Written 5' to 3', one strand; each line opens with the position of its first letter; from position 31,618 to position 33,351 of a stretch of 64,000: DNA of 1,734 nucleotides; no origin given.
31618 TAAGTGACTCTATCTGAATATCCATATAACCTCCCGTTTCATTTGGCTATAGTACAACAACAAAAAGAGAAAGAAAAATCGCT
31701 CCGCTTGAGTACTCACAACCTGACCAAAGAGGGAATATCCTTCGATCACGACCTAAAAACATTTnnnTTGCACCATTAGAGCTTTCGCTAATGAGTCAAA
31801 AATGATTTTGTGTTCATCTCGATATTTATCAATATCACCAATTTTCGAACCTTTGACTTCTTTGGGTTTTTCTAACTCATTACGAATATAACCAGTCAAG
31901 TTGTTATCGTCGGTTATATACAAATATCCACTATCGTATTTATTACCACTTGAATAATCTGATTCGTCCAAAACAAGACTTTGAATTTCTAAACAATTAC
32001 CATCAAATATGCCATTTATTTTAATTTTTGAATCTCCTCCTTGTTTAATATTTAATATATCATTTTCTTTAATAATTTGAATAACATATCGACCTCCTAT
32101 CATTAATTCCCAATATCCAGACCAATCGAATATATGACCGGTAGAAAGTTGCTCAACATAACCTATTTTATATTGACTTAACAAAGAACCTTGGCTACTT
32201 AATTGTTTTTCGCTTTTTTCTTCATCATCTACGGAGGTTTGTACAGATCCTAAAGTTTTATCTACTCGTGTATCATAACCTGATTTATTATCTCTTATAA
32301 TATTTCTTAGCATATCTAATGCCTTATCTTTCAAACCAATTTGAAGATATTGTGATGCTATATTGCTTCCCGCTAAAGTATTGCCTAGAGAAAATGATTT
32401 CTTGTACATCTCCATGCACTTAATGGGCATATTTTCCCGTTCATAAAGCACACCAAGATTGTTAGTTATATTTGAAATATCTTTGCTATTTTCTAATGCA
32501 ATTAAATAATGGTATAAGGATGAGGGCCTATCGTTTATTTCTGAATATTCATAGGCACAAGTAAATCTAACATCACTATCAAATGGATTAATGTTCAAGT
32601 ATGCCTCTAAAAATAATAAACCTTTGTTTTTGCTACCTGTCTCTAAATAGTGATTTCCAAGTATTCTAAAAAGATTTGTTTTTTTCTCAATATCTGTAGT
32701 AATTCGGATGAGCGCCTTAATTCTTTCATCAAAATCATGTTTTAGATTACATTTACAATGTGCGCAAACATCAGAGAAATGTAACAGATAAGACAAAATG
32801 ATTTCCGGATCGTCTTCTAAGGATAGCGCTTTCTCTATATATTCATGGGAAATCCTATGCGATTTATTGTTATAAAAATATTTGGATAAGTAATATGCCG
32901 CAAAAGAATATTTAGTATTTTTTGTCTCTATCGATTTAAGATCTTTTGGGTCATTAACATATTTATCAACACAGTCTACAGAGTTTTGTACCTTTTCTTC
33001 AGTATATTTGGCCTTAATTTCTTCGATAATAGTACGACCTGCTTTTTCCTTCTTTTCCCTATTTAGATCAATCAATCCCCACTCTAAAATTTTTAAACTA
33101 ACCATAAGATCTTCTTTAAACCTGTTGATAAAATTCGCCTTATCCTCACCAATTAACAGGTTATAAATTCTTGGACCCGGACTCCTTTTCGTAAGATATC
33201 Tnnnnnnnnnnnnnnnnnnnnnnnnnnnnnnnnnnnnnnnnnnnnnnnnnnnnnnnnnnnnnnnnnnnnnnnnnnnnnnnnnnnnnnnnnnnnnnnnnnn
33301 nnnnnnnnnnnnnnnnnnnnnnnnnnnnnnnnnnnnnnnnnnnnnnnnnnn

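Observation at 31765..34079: Strongly AT-rich, self-promoted Ser/Thr kinase-TPR gene with an unassigned C-terminal domain: candidate single-gene defence or effector island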

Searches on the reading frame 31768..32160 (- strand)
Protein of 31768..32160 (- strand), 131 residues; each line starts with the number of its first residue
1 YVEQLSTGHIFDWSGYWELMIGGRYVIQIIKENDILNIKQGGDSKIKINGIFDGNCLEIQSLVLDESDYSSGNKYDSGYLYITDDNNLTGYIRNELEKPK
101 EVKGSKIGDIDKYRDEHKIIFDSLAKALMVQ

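Call 34: search_protein_representatives(alignment_id=A2)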
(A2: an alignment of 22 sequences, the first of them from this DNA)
Query: 22 sequences, 124 profile positions. Proteins with E-value up to 0.001 (for the whole library): 10; up to 1e-10: 7; up to 1e-30: 2. The best 10 are listed.
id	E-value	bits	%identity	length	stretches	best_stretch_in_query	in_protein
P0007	7.9e-36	138.7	-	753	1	1-122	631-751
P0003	2.4e-31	124.2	-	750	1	1-114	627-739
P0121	1.5e-27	111.9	-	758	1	1-121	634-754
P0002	3.6e-27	110.7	-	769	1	1-118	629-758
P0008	3.3e-26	107.6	-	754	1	1-115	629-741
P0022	3.2e-22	94.7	-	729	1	1-99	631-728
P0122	2.1e-13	66.3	-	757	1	2-119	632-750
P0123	1.9e-08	50.2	-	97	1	28-112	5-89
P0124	1.0e-07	47.9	-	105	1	32-119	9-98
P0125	1.2e-06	44.4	-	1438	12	81-120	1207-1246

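Call 35: predict_structure(alignment_id=A2)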
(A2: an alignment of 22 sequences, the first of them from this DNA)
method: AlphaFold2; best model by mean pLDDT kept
length: 131 residues; sequences in the alignment: 22
mean_pLDDT: 85.7   pTM: 0.76
mean pLDDT of the five models: 85.7, 84.3, 84.3, 82.4, 81.9
residues with pLDDT >= 90: 75; 70-90: 34; 50-70: 22; < 50: 0
segments of 3 or more residues with pLDDT < 50: none
pLDDT, mean of each block of 10 residues (from residue 1): 66 95 93 88 86 94 75 89 95 92 96 84 65 57
secondary structure, 60 per line:
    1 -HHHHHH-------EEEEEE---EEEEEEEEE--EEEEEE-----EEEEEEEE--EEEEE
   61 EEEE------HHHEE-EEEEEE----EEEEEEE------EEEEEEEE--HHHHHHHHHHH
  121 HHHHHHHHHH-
elements in order: H2-7 E15-20 E24-32 E35-40 E46-53 E56-64 E77-82 E87-93 E100-107 H110-130

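Call 39: fold_search(model_id=the predicted structure, library=pdb)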
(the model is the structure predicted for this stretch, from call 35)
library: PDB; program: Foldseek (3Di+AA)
matches with E <= 10: 1162; with E <= 0.001: 0
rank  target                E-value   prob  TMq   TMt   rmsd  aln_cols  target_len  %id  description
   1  6czg_A                8.6e-03  1.00  0.45  0.51   5.4       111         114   14  Structure of a redesigned beta barrel, b11L5F_LGL (released 2018-09-19)
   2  3fen_B                1.1e-02  1.00  0.40  0.42   8.2       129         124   15  Crystal structure of the R132K:R111L:A32E mutant of cellular retinoic acid-binding protein II at 1.56 angstrom resolut (released 2009-11-10)
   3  2g7b                  1.7e-02  1.00  0.43  0.41   8.2       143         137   12  Crystal Structure of the R132K:R111L:L121E mutant of Cellular Retinoic Acid Binding Protein Type II In Complex With All- (released 2007-04-17)
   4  5hzq_A                2.0e-02  0.99  0.41  0.39   8.9       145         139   12  Crystal structure of cellular retinoic acid binding protein 2 (CRABP2)-aryl fluorosulfate covalent conjugate (released 2016-06-01)
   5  5kkx_A                2.3e-02  0.95  0.32  0.20   9.0       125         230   14  Crystal structure of a TbpB C-lobe mutant from Neisseria meningitidis M982 (released 2017-07-19)
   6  6moq                  2.4e-02  0.99  0.39  0.38   9.6       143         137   10  Crystal Structure of the All-trans Retinal-Bound R111K:Y134F:T54V:R132Q:P39Y:R59Y:L121W Mutant of Human Cellular Retinoi (released 2019-01-09)
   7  1cbq                  2.6e-02  0.99  0.40  0.39   8.8       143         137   10  CRYSTAL STRUCTURE OF CELLULAR RETINOIC-ACID-BINDING PROTEINS I AND II IN COMPLEX WITH ALL-TRANS-RETINOIC ACID AND A SYNT (released 1995-01-26)
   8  4qgv_A                2.6e-02  0.99  0.39  0.37   8.5       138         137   14  Crystal structure of the R132K:R111L mutant of Cellular Retinoic Acid Binding ProteinII complexed with a synthetic lig (released 2015-01-28)
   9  6mor                  2.6e-02  0.99  0.39  0.38   9.5       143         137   10  Crystal Structure of the All-Trans Retinal-Bound R111K:Y134F:T54V:R132Q:P39Y:R59Y:L121Y Mutant of Human Cellular Retinoi (released 2019-01-09)
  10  2g78                  2.7e-02  0.99  0.40  0.39   8.8       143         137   10  Crystal Structure of the R132K:Y134F Mutant of Cellular Retinoic Acid Binding Protein Type II in Complex with All-Trans- (released 2007-04-17)
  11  3v8u_A                2.7e-02  0.87  0.28  0.09   9.0       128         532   12  The crystal structure of transferrin binding protein B (TbpB) from Neisseria meningitidis serogroup B (released 2012-02-15)
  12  3ve1_C                3.1e-02  0.96  0.33  0.10   9.2       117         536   14  The 2.9 angstrom crystal structure of Transferrin binding protein B (TbpB) from serogroup B M982 Neisseria meningitidi (released 2012-02-22)
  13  6mpk                  4.1e-02  0.98  0.39  0.38   9.4       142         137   12  Crystal Structure of the 13-cis Retinal-Bound R111K:Y134F:T54V:R132Q:P39Y:R59Y:L121E:A32Y Mutant of Human Cellular Retin (released 2019-01-09)
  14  7ry5_AAA              4.1e-02  0.98  0.39  0.37   8.3       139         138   13  Cellular Retinoic Acid Binding Protein II with Bound Inhibitor 4-[6-({4-[(fluorosulfonyl)oxy]phenyl}ethynyl)-4,4-dim (released 2021-12-15)
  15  6noe                  4.1e-02  0.90  0.35  0.33   9.6       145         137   11  Crystal Structure of the All-Trans Retinal-Bound R111K:Y134F:T54V:R132Q:P39Y:R59Y:L121E:I63D Mutant of Human Cellular Re (released 2019-01-30)
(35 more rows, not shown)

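Call 43: fold_search(model_id=the predicted structure, library=viral)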
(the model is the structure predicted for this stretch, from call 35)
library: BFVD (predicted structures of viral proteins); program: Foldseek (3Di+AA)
matches with E <= 10: 794; with E <= 0.001: 0
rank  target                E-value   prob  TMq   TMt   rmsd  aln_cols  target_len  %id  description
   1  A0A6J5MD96            2.8e-03  1.00  0.51  0.60   4.0       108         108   20  Uncharacterized protein [uncultured Caudovirales phage]
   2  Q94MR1                4.0e-03  1.00  0.46  0.43   7.4       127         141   13  p58 [Myxococcus phage Mx8]
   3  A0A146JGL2            1.3e-02  0.99  0.34  0.39   5.7        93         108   13  (no name in the UniProt tables at hand)
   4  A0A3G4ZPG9            5.2e-02  0.93  0.37  0.31   7.7       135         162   12  Uncharacterized protein [Barrevirus sp.]
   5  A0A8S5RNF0            5.7e-02  1.00  0.50  0.32   4.7       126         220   15  SMODS-associating 2TM beta-strand rich effector domain-containing protein [virus sp. ctBS918]
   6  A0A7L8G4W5            9.2e-02  0.90  0.35  0.33   8.4       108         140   10  (no name in the UniProt tables at hand)
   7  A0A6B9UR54            1.1e-01  0.92  0.41  0.38   6.7       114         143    9  (no name in the UniProt tables at hand)
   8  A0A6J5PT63            1.3e-01  0.93  0.44  0.21   8.5       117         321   16  Uncharacterized protein [uncultured Caudovirales phage]
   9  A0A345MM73            1.5e-01  0.84  0.38  0.31   6.4       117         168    8  (no name in the UniProt tables at hand)
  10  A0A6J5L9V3            1.5e-01  0.23  0.25  0.24   7.7       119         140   13  Uncharacterized protein [uncultured Caudovirales phage]
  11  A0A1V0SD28            1.6e-01  0.97  0.46  0.29   4.7       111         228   20  Uncharacterized protein [Indivirus ILV1]
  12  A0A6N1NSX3            1.6e-01  0.33  0.23  0.21  14.3       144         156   10  Putative orfan [Tupanvirus soda lake]
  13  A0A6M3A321            1.6e-01  0.23  0.22  0.27  10.2       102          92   16  (no name in the UniProt tables at hand)
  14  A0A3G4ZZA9            2.2e-01  0.12  0.20  0.14  13.9       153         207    5  Uncharacterized protein [Faunusvirus sp.]
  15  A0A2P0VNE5            2.3e-01  0.47  0.30  0.38   7.4        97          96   10  Uncharacterized protein [Tetraselmis virus 1]
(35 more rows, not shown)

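Call 70: search_solved_structures(query=A2, max_evalue=10)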
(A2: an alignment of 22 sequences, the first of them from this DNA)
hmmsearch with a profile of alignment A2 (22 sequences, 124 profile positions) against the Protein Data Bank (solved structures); distinct sequences matched with E-value up to 10: 3.
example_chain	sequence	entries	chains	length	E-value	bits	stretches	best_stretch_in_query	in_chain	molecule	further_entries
9n2z_A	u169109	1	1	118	0.028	17.3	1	31-114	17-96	LM2363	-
4bug_A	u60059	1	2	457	1.3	12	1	24-88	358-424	ANCILLARY PROTEIN 1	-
2xi9_A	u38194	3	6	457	1.3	11.9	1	24-88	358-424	ANCILLARY PROTEIN 1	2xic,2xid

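Call 76: search_protein_families(library=pfam, alignment_id=A2, max_evalue=1)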
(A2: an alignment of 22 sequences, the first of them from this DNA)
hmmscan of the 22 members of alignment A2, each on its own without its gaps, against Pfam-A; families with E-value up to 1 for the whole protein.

A. member 1, seq(131 aa): 1 family
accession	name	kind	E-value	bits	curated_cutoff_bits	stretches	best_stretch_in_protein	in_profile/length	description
PF09083.16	DUF1923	-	0.05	13.8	25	1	97-131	31-64/64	Domain of unknown function (DUF1923)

B. families by the number of members that match (of 22 scanned): 8 families
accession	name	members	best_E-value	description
PF09083.16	DUF1923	1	0.05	Domain of unknown function (DUF1923)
PF16475.10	DUF5052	1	0.051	Domain of unknown function (DUF5052)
PF03338.20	Pox_J1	1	0.052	Poxvirus J1 protein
PF13648.12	Lipocalin_4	1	0.082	Lipocalin-like domain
PF11306.15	DUF3108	1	0.094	Protein of unknown function (DUF3108)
PF02219.23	MTHFR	1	0.17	Methylenetetrahydrofolate reductase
PF23119.1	CTE_TERT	1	0.18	Telomerase reverse transcriptase, CTE domain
PF08868.15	YugN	1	0.18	YugN-like family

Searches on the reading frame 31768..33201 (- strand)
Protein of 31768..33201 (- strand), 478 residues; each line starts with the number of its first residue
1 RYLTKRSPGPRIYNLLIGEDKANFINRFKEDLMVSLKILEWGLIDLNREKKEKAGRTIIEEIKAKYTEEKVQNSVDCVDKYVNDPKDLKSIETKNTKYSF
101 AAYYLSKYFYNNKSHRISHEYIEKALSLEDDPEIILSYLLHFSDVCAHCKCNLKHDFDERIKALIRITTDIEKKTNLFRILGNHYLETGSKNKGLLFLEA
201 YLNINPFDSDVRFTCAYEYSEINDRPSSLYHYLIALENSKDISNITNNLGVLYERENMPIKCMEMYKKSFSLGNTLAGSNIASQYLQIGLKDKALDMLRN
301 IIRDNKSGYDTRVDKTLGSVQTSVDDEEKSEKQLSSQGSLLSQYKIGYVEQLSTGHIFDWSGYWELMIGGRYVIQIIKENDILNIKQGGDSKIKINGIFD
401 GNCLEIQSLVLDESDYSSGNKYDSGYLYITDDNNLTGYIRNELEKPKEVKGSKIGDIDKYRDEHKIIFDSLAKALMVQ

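Call 80: search_dna_similar(query=window:31768-33201:-, collection=plasmids, mode=protein, max_evalue=0.00001, max_rows=15)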
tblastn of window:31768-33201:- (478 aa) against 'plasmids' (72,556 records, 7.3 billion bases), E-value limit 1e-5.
No match.

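Call 81: search_dna_similar(query=window:31768-33201:-, collection=phages, mode=protein, max_evalue=0.00001, max_rows=15)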
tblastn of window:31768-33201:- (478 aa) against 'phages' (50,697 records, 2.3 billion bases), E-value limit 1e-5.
No match.

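Call 85: find_homologous_proteins(query=window:31768-33201:-, max_evalue=0.001)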
Query window:31768-33201:- (478 aa): 3 proteins with E <= 0.001 among 8000 candidates.
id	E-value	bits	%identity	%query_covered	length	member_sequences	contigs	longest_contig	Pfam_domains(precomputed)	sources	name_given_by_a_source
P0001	0.0e+0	1064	100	100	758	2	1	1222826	PF07714.24,PF00069.32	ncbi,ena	-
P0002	8.9e-119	415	45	99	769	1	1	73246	PF07714.24,PF00069.32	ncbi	-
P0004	7.7e-99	350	40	99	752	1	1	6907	PF07714.24,PF00069.32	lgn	-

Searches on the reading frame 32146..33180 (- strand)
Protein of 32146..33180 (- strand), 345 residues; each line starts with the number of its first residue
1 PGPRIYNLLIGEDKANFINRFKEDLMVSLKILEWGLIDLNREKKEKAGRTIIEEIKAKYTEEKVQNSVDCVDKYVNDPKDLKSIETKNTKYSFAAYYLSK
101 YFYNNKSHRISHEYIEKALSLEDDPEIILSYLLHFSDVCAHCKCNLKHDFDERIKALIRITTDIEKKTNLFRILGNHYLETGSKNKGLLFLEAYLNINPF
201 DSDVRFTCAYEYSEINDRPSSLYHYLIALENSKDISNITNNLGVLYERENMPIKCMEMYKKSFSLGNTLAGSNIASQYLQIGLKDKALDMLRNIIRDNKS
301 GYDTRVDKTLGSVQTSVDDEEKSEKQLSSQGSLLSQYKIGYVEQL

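Call 69: search_solved_structures(query=A3, max_evalue=1)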
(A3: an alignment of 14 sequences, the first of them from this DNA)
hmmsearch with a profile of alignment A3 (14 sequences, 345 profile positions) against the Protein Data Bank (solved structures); distinct sequences matched with E-value up to 1: 88 (the best 60 are shown).
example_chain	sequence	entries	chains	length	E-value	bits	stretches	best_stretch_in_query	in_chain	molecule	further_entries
9qhb_A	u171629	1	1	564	9.3e-18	67.5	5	171-265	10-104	Engineered tetratricopeptide repeat protein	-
7y4i_A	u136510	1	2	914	2.6e-15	59.5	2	173-299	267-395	Probable UDP-N-acetylglucosamine--peptide N-acetylglucosaminyltransferase SPINDLY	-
8dtf_A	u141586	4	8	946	3e-15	59.3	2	173-299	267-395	Probable UDP-N-acetylglucosamine--peptide N-acetylglucosaminyltransferase SPINDLY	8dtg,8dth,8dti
7obi_A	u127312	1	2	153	1.5e-11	47.1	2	169-265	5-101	CTPR-rv4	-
9qhc_A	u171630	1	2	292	6.4e-09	38.5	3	170-265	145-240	Engineered tetratricopeptide repeat protein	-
1w3b_A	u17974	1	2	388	1.4e-08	37.3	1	215-296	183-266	UDP-N-ACETYLGLUCOSAMINE--PEPTIDE N-ACETYLGLUCOSAMINYLTRANSFERASE 110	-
6eou_A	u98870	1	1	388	1.5e-08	37.2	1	215-297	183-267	UDP-N-acetylglucosamine--peptide N-acetylglucosaminyltransferase 110 kDa subunit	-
8bu0_A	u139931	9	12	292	4.1e-08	35.8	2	170-265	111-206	Consensus tetratricopeptide repeat protein | Crystal structure of an 8-repeat consensus TPR superhelix with Zinc. | Monomer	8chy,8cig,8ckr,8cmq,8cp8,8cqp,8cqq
7yeh_B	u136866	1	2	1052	3.7e-07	32.7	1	215-296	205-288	UDP-N-acetylglucosamine--peptide N-acetylglucosaminyltransferase 110 kDa subunit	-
7yea_A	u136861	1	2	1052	4.2e-07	32.5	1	215-297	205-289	UDP-N-acetylglucosamine--peptide N-acetylglucosaminyltransferase 110 kDa subunit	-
7ntf_A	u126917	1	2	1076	4.4e-07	32.4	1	215-296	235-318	Isoform 1 of UDP-N-acetylglucosamine--peptide N-acetylglucosaminyltransferase 110 kDa subu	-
3as8_A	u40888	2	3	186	1.9e-05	27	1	158-266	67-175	Magnetosome protein MamA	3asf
8fwd_0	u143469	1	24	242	3.1e-05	26.3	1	213-338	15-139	O43-rpxdoc-EK1_A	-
8a3t_D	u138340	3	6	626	3.4e-05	26.2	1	147-268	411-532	Anaphase-promoting complex subunit CDC23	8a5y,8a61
3as4_A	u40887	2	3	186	3.5e-05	26.2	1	159-266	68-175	MamA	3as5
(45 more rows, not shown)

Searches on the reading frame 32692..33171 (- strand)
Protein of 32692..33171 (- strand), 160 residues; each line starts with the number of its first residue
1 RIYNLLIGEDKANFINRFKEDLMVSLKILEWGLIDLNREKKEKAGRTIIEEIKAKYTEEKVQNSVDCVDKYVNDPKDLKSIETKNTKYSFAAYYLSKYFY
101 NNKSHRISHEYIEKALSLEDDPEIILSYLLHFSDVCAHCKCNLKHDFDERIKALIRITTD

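Call 84: find_homologous_proteins(query=A4, max_evalue=0.001)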
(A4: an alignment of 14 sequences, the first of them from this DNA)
Query A4 (14 sequences): 2339 candidates shared short words with the query, none scored E <= 0.001.
